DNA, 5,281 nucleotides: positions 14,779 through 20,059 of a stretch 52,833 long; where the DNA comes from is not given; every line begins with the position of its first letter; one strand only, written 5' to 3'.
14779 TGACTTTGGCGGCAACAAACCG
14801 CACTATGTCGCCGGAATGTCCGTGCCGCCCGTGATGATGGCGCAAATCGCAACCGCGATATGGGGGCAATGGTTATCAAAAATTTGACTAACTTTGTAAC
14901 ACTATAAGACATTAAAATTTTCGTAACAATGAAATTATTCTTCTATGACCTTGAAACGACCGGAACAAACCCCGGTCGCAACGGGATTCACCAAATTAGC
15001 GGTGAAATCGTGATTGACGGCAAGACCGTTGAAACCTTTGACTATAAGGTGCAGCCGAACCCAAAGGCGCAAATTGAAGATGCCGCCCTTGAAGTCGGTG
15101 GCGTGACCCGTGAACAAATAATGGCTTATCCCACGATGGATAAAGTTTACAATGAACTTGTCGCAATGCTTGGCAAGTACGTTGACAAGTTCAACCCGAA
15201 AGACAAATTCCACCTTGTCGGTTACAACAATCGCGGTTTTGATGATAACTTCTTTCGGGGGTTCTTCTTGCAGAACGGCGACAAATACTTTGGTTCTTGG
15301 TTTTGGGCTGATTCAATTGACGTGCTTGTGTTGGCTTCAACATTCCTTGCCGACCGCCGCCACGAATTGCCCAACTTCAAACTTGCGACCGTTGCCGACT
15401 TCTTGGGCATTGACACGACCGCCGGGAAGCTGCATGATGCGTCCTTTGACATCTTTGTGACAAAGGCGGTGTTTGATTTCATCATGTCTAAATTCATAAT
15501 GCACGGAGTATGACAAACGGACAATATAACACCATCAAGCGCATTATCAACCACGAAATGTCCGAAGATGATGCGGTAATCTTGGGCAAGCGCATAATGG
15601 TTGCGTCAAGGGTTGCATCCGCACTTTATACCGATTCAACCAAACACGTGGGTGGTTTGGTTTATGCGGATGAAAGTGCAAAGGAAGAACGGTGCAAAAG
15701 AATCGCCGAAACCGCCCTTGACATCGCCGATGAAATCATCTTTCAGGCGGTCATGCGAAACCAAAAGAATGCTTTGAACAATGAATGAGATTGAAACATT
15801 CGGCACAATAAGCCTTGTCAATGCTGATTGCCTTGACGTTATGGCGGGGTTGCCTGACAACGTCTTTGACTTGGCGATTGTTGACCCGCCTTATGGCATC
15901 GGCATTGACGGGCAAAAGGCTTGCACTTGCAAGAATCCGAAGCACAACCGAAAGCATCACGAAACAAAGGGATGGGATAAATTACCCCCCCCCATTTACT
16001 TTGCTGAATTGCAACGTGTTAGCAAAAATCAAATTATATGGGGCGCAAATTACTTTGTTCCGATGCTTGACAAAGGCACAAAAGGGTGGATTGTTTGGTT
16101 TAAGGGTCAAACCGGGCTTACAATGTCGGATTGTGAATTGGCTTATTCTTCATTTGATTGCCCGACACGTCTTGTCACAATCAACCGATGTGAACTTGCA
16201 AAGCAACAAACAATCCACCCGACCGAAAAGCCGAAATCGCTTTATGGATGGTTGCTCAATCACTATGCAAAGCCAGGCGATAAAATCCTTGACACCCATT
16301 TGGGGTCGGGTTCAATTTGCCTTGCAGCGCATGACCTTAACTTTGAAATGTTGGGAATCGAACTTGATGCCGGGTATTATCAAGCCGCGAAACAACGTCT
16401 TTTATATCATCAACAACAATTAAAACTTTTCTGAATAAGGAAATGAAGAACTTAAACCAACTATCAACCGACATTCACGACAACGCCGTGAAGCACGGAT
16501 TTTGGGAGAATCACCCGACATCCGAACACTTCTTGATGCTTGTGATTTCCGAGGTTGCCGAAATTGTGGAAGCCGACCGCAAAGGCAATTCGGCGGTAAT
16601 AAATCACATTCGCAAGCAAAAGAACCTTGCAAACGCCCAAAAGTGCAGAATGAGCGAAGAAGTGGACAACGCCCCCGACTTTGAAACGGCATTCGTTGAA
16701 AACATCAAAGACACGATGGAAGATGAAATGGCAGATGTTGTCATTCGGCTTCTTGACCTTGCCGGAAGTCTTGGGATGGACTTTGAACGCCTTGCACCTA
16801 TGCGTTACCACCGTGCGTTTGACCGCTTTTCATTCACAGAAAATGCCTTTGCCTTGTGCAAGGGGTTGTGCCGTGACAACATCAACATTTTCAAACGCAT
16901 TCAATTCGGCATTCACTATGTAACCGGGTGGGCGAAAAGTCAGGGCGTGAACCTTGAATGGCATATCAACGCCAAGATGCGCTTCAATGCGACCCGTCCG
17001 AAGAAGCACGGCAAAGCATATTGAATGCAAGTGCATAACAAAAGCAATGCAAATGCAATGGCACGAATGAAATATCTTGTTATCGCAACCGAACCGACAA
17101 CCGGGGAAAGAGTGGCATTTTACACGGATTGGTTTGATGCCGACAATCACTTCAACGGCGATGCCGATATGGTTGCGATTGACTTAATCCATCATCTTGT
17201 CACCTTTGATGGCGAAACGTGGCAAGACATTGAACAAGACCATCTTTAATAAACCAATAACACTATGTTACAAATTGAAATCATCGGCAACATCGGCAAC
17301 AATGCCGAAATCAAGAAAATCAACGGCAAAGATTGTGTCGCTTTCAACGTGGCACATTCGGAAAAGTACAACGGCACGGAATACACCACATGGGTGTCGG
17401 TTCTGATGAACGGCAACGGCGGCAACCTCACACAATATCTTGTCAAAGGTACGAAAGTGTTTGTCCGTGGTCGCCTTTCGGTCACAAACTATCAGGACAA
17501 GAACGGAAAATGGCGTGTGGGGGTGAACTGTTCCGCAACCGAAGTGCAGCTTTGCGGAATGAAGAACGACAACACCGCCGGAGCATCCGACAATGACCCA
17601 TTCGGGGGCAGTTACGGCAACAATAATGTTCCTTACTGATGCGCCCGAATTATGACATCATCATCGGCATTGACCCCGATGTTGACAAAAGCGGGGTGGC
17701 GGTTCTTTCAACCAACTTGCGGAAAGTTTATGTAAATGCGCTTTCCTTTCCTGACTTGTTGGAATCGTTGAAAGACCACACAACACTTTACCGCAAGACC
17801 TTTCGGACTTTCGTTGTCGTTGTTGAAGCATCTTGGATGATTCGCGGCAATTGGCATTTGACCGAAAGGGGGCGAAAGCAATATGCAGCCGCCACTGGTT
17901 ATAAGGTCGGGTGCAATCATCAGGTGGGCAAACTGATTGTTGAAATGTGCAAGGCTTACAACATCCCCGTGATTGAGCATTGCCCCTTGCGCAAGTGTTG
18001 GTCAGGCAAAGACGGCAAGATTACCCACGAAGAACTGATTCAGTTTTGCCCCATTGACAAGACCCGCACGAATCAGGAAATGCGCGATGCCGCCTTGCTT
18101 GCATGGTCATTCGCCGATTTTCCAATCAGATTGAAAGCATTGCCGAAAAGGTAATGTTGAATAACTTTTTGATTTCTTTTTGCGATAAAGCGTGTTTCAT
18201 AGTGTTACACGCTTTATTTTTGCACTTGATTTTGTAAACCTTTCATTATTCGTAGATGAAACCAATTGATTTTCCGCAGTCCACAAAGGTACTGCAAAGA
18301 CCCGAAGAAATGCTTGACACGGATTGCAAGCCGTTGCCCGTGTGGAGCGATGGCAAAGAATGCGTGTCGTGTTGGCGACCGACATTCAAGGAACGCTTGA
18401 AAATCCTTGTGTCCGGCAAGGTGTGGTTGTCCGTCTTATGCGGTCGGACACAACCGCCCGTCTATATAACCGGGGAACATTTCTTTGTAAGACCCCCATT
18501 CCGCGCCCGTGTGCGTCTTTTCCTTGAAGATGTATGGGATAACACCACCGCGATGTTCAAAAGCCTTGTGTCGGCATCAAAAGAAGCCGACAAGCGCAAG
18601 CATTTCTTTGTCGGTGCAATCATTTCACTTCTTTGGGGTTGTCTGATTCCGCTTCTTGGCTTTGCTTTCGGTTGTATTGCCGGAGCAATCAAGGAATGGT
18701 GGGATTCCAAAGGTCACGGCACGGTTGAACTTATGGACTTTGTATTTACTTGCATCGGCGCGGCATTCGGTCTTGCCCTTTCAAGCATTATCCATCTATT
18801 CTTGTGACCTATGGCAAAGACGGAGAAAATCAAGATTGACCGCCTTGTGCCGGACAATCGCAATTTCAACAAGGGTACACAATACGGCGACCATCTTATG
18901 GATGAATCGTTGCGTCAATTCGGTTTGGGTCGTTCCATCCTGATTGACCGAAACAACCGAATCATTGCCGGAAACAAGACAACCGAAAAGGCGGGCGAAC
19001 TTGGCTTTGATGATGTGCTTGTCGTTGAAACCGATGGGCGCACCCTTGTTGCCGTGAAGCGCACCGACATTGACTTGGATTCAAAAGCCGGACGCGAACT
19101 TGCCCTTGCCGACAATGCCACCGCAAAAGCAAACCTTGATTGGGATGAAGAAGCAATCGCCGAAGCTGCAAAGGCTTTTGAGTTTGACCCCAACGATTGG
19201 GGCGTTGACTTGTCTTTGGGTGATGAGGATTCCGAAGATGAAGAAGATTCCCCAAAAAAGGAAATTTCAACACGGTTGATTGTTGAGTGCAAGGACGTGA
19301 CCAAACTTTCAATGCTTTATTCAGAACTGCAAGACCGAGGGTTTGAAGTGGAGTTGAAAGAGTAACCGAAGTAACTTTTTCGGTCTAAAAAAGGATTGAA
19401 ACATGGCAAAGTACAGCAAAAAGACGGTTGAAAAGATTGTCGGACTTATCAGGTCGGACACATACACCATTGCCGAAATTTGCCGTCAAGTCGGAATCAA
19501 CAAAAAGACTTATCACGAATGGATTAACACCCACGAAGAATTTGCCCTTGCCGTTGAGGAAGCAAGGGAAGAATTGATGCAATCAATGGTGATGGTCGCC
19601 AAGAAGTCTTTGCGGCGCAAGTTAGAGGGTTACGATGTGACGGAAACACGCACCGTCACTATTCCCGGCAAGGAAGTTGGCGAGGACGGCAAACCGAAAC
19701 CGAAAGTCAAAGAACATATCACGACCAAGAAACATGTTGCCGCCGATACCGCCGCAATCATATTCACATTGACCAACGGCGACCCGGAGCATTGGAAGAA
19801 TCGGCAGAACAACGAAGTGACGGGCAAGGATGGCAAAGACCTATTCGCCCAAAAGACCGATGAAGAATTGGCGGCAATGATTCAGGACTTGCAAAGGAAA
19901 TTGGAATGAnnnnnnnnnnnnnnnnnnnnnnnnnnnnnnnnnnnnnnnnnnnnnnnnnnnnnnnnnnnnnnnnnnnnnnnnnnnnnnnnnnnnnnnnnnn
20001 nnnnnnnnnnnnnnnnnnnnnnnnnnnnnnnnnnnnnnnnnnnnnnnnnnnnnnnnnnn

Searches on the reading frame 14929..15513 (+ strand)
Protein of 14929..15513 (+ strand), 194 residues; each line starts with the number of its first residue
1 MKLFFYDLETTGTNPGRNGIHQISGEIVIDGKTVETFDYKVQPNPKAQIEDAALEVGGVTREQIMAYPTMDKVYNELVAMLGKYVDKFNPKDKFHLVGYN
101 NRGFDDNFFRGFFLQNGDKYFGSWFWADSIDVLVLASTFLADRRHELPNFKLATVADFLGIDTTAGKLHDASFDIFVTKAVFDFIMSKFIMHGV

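Call 62: search_protein_families(library=pfam, max_evalue=0.01, proteins=[window:14929-15513:+])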
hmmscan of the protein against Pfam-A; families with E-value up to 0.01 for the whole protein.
window:14929-15513:+ (194 aa): 2 families
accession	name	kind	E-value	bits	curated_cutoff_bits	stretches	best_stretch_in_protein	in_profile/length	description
PF00929.31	RNase_T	-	1.7e-10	42.2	24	1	5-182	2-164/164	Exonuclease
PF13482.12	RNase_H_2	-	1e-06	29.3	22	0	5-52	2-50/165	RNase_H superfamily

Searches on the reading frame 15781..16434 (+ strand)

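Call 62: search_protein_families(library=pfam, max_evalue=0.01, proteins=[window:15781-16434:+])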
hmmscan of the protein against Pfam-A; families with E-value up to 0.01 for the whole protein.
window:15781-16434:+ (217 aa): 1 family
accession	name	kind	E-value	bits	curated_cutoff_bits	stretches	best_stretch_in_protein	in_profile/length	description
PF01555.25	N6_N4_Mtase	-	1.5e-16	61.5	26.7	1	135-205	150-221/221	DNA methylase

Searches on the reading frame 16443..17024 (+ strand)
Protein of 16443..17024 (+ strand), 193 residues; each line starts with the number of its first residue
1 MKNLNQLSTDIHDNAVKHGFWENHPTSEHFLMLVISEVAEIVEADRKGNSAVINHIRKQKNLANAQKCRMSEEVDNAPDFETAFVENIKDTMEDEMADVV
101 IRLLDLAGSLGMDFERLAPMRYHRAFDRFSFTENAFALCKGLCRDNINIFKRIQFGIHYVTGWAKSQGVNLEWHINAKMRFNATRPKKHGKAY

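Call 62: search_protein_families(library=pfam, max_evalue=0.01, proteins=[window:16443-17024:+])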
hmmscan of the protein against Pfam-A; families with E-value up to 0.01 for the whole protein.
window:16443-17024:+ (193 aa): 2 families
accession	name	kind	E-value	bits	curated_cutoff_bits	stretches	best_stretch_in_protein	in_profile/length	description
PF12643.12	MazG-like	-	0.00017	22.2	27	1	77-117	19-59/85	MazG-like family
PF06666.16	DUF1173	-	0.002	17.4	25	1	24-62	209-246/386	Protein of unknown function (DUF1173)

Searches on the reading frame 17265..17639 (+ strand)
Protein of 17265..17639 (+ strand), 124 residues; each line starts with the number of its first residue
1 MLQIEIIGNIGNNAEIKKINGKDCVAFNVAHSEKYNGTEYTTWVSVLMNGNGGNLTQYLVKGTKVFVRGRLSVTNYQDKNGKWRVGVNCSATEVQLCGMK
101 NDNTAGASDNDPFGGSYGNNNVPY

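Call 62: search_protein_families(library=pfam, max_evalue=0.01, proteins=[window:17265-17639:+])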
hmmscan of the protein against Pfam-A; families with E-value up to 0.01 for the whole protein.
window:17265-17639:+ (124 aa): 1 family
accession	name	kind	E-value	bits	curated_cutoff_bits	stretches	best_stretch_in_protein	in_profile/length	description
PF00436.31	SSB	-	1.5e-15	57.5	26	1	3-96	3-103/104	Single-strand binding protein family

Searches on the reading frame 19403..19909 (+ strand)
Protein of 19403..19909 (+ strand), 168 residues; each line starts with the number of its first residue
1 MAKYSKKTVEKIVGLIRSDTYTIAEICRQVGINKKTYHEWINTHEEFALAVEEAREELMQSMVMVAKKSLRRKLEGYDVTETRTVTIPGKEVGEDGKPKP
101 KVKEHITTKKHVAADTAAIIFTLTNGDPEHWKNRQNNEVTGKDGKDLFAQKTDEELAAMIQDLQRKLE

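Call 63: search_protein_families(library=pfam, max_evalue=0.01, proteins=[window:19403-19909:+])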
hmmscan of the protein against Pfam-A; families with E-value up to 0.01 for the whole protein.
window:19403-19909:+ (168 aa): 6 families
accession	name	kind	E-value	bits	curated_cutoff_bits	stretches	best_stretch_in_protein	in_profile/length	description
PF13022.12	HTH_Tnp_1_2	-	1.1e-07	32.4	27.9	1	15-75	19-80/122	Helix-turn-helix of insertion element transposase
PF01527.26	HTH_Tnp_1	-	2.1e-06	28.3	24.1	1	2-57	5-59/75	Transposase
PF20901.3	Sf6_terminase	-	1.9e-05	25.1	27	1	4-63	1-60/106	Bacteriophage Sf6, terminase small subunit-like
PF13384.12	HTH_23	-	0.0028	17.9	24.6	1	21-45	18-42/50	Homeodomain-like domain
PF13518.12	HTH_28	-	0.0074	16.8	25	0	11-42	4-34/52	Helix-turn-helix domain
PF24657.1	DUF7646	-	0.0099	16.3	27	0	18-53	28-64/85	Domain of unknown function (DUF7646)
